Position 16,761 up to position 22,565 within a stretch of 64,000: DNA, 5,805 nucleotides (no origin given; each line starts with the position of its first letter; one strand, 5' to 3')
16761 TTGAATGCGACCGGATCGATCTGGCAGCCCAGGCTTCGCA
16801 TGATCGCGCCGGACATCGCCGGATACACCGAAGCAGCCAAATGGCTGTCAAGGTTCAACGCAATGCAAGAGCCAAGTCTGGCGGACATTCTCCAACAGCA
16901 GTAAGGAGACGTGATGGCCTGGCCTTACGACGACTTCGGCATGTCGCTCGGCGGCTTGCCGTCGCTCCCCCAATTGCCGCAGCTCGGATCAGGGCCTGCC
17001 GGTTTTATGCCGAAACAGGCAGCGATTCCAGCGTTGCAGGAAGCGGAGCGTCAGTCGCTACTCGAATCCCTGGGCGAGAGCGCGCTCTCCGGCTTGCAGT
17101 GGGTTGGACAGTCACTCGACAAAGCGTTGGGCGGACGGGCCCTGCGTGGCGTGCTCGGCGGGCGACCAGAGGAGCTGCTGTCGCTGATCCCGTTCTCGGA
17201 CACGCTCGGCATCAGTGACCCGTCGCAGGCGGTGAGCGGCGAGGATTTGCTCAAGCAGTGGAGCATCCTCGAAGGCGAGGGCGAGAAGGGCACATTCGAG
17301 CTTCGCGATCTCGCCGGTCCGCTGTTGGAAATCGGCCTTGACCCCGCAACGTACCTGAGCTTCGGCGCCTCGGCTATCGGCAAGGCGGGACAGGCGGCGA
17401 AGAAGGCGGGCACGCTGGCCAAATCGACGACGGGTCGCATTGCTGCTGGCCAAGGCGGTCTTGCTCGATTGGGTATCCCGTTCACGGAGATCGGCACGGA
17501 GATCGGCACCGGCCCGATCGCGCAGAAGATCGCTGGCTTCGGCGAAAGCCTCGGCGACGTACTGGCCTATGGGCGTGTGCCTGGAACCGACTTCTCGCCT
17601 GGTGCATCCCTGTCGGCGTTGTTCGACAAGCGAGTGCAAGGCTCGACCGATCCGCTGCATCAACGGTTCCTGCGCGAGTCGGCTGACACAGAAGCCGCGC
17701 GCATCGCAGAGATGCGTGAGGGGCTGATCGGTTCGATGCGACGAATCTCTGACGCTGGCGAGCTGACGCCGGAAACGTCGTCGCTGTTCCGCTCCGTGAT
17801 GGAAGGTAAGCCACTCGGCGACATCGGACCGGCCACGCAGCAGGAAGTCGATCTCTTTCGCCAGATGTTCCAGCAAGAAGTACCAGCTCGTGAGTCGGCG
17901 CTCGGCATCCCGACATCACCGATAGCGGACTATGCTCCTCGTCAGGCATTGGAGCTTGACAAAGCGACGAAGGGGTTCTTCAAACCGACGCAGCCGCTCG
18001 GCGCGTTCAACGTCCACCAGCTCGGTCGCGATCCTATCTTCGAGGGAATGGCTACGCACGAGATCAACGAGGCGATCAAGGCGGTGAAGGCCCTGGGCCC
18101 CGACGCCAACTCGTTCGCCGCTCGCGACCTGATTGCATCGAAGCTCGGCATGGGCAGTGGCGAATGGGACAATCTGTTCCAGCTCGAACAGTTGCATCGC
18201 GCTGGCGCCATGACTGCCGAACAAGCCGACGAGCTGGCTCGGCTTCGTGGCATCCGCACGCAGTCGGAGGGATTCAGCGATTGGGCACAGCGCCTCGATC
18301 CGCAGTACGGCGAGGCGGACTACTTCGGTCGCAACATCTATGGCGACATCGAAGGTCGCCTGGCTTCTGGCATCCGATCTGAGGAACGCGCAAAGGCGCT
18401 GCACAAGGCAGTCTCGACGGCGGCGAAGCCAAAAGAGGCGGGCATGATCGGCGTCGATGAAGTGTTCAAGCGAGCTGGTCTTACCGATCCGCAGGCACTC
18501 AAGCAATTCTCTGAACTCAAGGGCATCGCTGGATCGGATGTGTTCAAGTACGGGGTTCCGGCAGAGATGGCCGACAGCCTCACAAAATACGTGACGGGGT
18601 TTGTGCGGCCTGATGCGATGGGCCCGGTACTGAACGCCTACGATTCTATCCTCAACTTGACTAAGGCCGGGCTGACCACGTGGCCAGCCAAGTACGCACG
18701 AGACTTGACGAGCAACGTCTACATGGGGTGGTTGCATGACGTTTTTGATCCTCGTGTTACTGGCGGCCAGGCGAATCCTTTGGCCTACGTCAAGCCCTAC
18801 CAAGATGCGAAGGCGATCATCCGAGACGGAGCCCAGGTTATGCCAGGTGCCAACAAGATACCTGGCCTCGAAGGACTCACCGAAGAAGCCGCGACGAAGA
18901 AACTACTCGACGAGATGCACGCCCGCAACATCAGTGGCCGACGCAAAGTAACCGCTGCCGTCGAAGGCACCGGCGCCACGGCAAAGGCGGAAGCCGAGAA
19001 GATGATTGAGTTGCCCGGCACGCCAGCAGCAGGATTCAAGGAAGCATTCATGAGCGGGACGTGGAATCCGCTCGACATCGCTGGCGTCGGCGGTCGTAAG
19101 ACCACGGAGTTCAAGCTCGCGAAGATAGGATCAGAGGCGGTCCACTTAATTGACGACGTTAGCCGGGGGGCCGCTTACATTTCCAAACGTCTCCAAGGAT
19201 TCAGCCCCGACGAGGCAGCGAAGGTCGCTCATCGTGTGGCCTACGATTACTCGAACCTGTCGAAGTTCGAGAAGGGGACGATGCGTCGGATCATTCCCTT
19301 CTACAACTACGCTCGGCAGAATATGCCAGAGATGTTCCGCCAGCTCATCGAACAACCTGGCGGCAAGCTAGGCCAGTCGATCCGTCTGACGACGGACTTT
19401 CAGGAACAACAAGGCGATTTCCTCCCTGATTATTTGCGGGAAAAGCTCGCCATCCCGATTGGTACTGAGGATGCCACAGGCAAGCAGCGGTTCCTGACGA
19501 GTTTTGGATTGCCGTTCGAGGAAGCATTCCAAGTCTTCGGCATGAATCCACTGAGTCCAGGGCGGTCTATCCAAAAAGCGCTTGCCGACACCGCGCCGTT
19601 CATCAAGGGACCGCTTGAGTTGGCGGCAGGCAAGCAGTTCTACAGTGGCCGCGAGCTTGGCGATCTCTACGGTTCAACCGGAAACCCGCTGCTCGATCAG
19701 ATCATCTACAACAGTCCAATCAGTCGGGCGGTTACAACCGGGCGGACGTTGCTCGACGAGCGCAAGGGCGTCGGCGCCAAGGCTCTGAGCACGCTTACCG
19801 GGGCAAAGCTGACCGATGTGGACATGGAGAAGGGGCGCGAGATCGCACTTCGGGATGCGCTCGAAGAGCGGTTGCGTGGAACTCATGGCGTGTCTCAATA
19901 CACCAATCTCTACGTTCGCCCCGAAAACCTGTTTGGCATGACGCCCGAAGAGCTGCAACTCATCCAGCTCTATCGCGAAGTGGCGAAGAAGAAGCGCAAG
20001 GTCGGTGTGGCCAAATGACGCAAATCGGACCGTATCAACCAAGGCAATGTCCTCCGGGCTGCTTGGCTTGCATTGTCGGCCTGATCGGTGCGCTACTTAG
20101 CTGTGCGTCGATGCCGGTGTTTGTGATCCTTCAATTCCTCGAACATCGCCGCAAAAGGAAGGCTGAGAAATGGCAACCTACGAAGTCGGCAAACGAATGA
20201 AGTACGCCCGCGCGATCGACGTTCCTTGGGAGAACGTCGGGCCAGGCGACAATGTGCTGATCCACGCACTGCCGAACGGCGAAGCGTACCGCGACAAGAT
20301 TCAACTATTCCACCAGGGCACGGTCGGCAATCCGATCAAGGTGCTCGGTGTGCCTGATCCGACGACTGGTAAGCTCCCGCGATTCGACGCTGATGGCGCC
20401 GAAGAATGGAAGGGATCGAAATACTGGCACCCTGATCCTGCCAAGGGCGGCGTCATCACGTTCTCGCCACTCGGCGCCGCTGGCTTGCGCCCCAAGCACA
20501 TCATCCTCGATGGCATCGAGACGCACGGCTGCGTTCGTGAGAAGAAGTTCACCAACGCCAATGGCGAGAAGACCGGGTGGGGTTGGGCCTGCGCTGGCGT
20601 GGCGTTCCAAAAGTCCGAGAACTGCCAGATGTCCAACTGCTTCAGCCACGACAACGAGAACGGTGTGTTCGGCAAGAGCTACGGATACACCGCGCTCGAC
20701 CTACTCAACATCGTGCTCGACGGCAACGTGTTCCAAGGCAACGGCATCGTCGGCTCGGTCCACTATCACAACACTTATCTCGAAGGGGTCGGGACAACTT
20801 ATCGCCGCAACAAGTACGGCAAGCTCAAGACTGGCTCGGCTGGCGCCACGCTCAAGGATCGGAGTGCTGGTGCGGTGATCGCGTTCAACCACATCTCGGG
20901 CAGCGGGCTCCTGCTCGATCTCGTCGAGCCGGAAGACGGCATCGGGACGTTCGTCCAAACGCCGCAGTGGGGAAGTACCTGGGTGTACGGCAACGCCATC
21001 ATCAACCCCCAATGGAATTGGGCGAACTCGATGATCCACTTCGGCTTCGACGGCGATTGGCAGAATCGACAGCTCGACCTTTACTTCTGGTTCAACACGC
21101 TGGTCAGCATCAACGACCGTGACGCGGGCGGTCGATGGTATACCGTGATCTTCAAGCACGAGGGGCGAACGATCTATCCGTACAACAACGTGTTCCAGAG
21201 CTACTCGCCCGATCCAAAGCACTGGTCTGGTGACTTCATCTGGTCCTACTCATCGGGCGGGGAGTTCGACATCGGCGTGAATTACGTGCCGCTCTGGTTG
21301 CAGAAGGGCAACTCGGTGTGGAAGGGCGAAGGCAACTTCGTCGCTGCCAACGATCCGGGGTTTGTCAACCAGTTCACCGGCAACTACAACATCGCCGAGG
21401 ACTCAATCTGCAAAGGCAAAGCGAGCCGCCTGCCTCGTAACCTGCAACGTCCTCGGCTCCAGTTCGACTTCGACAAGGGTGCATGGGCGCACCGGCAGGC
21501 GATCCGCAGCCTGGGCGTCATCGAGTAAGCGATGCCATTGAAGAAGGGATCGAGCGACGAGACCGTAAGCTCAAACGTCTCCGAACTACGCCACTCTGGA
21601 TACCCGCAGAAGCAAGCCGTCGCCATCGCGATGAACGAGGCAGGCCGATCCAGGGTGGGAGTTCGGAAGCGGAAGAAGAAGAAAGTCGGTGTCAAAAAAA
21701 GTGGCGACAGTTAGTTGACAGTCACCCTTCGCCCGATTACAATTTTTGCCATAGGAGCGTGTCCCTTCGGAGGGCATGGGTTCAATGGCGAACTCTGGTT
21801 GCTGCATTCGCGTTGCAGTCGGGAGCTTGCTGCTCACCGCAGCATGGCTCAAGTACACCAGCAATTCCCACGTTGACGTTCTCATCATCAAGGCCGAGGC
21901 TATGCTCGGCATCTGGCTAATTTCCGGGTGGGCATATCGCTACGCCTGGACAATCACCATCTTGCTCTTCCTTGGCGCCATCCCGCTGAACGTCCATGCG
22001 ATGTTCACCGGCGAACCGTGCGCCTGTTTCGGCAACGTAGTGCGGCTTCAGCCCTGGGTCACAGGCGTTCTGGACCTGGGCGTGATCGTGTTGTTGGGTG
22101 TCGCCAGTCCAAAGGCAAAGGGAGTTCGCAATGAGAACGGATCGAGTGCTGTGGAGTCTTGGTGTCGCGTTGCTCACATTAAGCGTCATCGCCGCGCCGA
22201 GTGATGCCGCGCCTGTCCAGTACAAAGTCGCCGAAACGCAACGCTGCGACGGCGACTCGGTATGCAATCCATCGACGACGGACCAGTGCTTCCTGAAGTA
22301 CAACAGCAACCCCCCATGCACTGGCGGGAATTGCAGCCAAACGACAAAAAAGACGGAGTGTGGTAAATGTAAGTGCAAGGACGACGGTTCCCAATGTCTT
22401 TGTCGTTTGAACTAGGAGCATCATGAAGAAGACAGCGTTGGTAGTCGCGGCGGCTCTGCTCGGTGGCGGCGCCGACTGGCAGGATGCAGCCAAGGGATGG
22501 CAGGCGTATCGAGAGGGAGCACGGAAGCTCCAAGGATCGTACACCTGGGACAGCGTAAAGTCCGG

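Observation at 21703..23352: Promoter-driven moron pairing a MauE-like membrane protein with a secreted 10-Cys mini-protein and an anchored exported protein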

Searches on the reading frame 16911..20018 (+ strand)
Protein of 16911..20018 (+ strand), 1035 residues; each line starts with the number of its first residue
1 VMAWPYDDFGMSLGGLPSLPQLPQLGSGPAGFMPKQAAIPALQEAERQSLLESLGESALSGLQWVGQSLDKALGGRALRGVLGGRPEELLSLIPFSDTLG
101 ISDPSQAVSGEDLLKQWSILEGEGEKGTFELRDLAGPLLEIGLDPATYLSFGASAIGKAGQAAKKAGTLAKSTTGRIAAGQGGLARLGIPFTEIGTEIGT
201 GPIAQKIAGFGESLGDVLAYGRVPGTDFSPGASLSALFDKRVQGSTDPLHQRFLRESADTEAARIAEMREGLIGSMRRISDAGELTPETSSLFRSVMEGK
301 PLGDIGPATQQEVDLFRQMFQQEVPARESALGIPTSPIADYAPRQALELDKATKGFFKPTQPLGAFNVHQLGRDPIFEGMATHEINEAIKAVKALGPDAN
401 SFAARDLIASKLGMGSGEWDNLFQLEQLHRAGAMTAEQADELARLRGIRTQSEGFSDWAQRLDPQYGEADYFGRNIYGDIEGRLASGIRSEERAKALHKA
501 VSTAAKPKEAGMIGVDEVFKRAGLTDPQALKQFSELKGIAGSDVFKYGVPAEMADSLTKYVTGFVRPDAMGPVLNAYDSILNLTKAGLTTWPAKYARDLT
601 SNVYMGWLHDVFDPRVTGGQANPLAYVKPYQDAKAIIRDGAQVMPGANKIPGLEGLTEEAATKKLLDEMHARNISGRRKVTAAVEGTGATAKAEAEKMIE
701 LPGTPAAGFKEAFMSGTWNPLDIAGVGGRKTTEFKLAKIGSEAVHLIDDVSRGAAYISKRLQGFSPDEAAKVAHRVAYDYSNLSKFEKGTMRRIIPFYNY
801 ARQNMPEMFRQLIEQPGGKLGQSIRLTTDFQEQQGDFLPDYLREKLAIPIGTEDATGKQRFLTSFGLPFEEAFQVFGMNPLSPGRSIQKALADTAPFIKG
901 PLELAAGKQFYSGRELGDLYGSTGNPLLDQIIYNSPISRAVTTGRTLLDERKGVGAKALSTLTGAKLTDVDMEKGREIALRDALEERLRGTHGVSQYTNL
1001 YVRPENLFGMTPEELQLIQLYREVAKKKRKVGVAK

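Call 7: search_protein_families(library=pfam, max_evalue=1, proteins=[window:16911-20018:+])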
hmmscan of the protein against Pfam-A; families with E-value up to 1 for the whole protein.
window:16911-20018:+ (1035 aa): 0 families

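Call 8: search_protein_families(library=phrogs, max_evalue=0.1, proteins=[window:16911-20018:+])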
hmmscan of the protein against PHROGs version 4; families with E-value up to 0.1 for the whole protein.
window:16911-20018:+ (1035 aa): 0 families

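Call 88: search_protein_families(library=padloc, max_evalue=0.01, proteins=[window:16911-20018:+])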
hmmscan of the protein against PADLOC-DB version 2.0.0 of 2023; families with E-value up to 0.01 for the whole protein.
window:16911-20018:+ (1035 aa): 0 families

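Call 92: find_related_loci(query=window:16911-20018:+, collection=viral_contigs, flank=9000)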
Query window:16911-20018:+ (1035 aa) in viral_contigs; peptide patterns used: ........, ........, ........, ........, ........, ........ (x = any residue, [..] = any of these).
No stretch of DNA in the collection matches any of the patterns.

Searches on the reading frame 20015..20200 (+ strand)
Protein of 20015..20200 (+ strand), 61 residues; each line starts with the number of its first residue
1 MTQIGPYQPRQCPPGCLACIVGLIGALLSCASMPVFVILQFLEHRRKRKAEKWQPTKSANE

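Call 7: search_protein_families(library=pfam, max_evalue=1, proteins=[window:20015-20200:+])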
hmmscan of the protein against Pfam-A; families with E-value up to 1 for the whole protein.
window:20015-20200:+ (61 aa): 1 family
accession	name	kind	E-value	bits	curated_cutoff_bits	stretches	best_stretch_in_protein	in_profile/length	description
PF19770.4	DUF6256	-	0.072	13.7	25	1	26-52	79-106/109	Family of unknown function (DUF6256)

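Call 8: search_protein_families(library=phrogs, max_evalue=0.1, proteins=[window:20015-20200:+])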
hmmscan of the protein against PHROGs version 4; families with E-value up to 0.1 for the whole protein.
window:20015-20200:+ (61 aa): 0 families

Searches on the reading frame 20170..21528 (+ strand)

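Call 7: search_protein_families(library=pfam, max_evalue=1, proteins=[window:20170-21528:+])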
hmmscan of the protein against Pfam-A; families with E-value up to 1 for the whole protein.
window:20170-21528:+ (452 aa): 1 family
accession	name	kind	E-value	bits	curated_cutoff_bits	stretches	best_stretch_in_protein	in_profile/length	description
PF13229.12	Beta_helix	-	0.0086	16.2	25.9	1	140-246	45-138/158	Right handed beta helix region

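Call 8: search_protein_families(library=phrogs, max_evalue=0.1, proteins=[window:20170-21528:+])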
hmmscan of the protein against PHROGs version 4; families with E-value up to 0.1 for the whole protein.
window:20170-21528:+ (452 aa): 0 families

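Call 9: search_protein_families(library=ncbifam, max_evalue=1, proteins=[window:20170-21528:+])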
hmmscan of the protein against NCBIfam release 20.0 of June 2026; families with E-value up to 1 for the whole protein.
window:20170-21528:+ (452 aa): 0 families

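Call 88: search_protein_families(library=padloc, max_evalue=0.01, proteins=[window:20170-21528:+])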
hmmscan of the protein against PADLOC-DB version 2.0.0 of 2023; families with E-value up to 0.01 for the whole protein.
window:20170-21528:+ (452 aa): 0 families

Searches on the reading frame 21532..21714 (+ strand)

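Call 7: search_protein_families(library=pfam, max_evalue=1, proteins=[window:21532-21714:+])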
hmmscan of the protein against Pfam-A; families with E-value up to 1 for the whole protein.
window:21532-21714:+ (60 aa): 0 families

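Call 8: search_protein_families(library=phrogs, max_evalue=0.1, proteins=[window:21532-21714:+])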
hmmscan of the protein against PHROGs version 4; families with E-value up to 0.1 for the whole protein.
window:21532-21714:+ (60 aa): 1 family
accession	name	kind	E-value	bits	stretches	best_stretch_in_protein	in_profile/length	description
phrog_2423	-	unknown function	4.8e-16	59.5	1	1-48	1-48/52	-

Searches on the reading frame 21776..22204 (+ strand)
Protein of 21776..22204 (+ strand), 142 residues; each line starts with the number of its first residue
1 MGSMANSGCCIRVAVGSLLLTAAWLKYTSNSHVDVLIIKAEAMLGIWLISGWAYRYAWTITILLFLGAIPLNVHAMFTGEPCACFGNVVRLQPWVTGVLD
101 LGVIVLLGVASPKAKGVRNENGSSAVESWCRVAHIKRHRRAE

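Call 7: search_protein_families(library=pfam, max_evalue=1, proteins=[window:21776-22204:+])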
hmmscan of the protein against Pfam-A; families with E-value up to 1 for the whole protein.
window:21776-22204:+ (142 aa): 1 family
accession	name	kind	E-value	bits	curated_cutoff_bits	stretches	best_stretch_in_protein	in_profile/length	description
PF07291.16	MauE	-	3.3e-06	27.9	27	1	35-109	50-124/128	Methylamine utilisation protein MauE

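Call 8: search_protein_families(library=phrogs, max_evalue=0.1, proteins=[window:21776-22204:+])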
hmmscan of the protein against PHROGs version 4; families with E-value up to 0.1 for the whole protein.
window:21776-22204:+ (142 aa): 0 families

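Call 9: search_protein_families(library=ncbifam, max_evalue=1, proteins=[window:21776-22204:+])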
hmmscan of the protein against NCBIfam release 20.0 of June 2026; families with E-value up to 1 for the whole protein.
window:21776-22204:+ (142 aa): 1 family
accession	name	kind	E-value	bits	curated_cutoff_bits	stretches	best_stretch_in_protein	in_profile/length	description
NF045576.1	BT_3928_fam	equivalog_domain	1.4e-06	27.7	250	1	32-109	49-128/358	BT_3928 family protein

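Call 12: find_related_loci(query=window:21785-22204:+, collection=viral_contigs, flank=6000)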
Query window:21785-22204:+ (139 aa) in viral_contigs; peptide patterns used: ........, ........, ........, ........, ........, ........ (x = any residue, [..] = any of these).
5 stretches matched a pattern, but none encodes a relative of the query by tblastn (E <= 1e-3).

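Call 14: find_homologous_proteins(query=window:21785-22204:+)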
Query window:21785-22204:+ (139 aa): 1 proteins with E <= 0.001 among 40 candidates.
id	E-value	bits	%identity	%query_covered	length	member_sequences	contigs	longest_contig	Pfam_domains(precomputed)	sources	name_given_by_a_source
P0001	1.0e-87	309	100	100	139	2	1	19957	PF07291.17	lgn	-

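Call 45: search_dna_similar(query=window:21785-22204:+, collection=phages, mode=protein, max_evalue=0.01)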
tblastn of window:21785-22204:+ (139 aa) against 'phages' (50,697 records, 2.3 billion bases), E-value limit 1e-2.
No match.

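Call 88: search_protein_families(library=padloc, max_evalue=0.01, proteins=[window:21785-22204:+])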
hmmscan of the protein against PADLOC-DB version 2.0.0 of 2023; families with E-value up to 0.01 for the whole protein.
window:21785-22204:+ (139 aa): 0 families

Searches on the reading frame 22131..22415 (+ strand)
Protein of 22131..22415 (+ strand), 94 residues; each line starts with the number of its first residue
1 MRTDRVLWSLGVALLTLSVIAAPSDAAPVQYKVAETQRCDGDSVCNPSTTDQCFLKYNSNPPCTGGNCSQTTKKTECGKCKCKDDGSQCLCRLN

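Call 7: search_protein_families(library=pfam, max_evalue=1, proteins=[window:22131-22415:+])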
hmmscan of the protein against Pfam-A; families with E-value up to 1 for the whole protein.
window:22131-22415:+ (94 aa): 0 families

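Call 8: search_protein_families(library=phrogs, max_evalue=0.1, proteins=[window:22131-22415:+])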
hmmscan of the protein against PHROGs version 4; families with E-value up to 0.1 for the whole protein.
window:22131-22415:+ (94 aa): 0 families

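Call 9: search_protein_families(library=ncbifam, max_evalue=1, proteins=[window:22131-22415:+])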
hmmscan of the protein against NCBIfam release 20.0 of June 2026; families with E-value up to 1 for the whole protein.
window:22131-22415:+ (94 aa): 1 family
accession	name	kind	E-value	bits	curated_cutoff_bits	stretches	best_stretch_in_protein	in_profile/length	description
NF047414.1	BRANT_His_rich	hypoth_equivalog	0.097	13.7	44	1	12-35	7-26/62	His-rich protein BRANT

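Call 13: find_related_loci(query=window:22131-22415:+, collection=viral_contigs, flank=6000)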
Query window:22131-22415:+ (94 aa) in viral_contigs; peptide patterns used: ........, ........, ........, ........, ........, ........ (x = any residue, [..] = any of these).
11 stretches matched a pattern, but none encodes a relative of the query by tblastn (E <= 1e-3).

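Call 15: find_homologous_proteins(query=window:22131-22415:+, max_evalue=0.1)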
Query window:22131-22415:+: no candidate shares three 5-residue words with the query. No homologue found.

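Call 79: search_solved_structures(query=A4, max_evalue=10)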
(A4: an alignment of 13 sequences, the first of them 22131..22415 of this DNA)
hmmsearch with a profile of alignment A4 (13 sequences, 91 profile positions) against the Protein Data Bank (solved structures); distinct sequences matched with E-value up to 10: 23.
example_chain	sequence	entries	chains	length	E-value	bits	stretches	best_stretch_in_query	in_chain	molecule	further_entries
1lmj_A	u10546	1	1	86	0.033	17.9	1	58-89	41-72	fibrillin 1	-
6pol_B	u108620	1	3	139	0.1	16.3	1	63-90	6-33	Protein kinase C-binding protein NELL1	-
7ux0_A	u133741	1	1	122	0.11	16.2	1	4-78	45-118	Sperm-egg fusion protein TMEM95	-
1emn_A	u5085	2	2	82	0.13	15.9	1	58-90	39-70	FIBRILLIN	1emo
4bnr_I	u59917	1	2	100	0.75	13.5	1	11-79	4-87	PANCREATIC TRYPSIN INHIBITOR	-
1co7_I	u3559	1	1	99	0.94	13.2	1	13-79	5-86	BOVINE PANCREATIC TRYPSIN INHIBITOR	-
9l2k_A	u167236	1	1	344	2.7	11.7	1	32-90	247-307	Envelopment polyprotein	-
9jqu_A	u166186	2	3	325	3.2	11.5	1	32-90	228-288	Envelopment polyprotein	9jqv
9ub6_A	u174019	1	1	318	4.1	11.1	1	32-90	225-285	Glycoprotein N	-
9uev_A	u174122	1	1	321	4.1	11.1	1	32-90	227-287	SFTSV Gn head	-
21ao_H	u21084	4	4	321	4.1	11.1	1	32-90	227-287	Glycoprotein N | Envelopment polyprotein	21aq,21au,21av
5y10_C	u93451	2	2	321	4.1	11.1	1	32-90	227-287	Membrane glycoprotein polyprotein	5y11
9loe_A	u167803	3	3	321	4.2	11.1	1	32-90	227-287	Envelopment polyprotein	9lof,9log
8wqw_D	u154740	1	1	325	4.2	11.1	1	32-90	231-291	Glycoprotein N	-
8wsn_A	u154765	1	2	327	4.3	11.1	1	32-90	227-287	Gn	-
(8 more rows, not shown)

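Call 80: search_protein_families(library=pfam, alignment_id=A4, max_evalue=1)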
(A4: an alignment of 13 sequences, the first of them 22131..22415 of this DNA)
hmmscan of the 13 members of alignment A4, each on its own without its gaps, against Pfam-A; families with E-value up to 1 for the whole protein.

A. member 1, window:22131-22415:+ (94 aa): 0 families

B. families by the number of members that match (of 13 scanned): 3 families
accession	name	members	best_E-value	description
PF03107.22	C1_2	1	0.097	C1 domain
PF10762.14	DUF2583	1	0.29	Protein of unknown function (DUF2583)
PF01683.23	EB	1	0.82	EB module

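Call 88: search_protein_families(library=padloc, max_evalue=0.01, proteins=[window:22131-22415:+])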
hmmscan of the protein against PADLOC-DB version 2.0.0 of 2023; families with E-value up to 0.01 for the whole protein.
window:22131-22415:+ (94 aa): 0 families
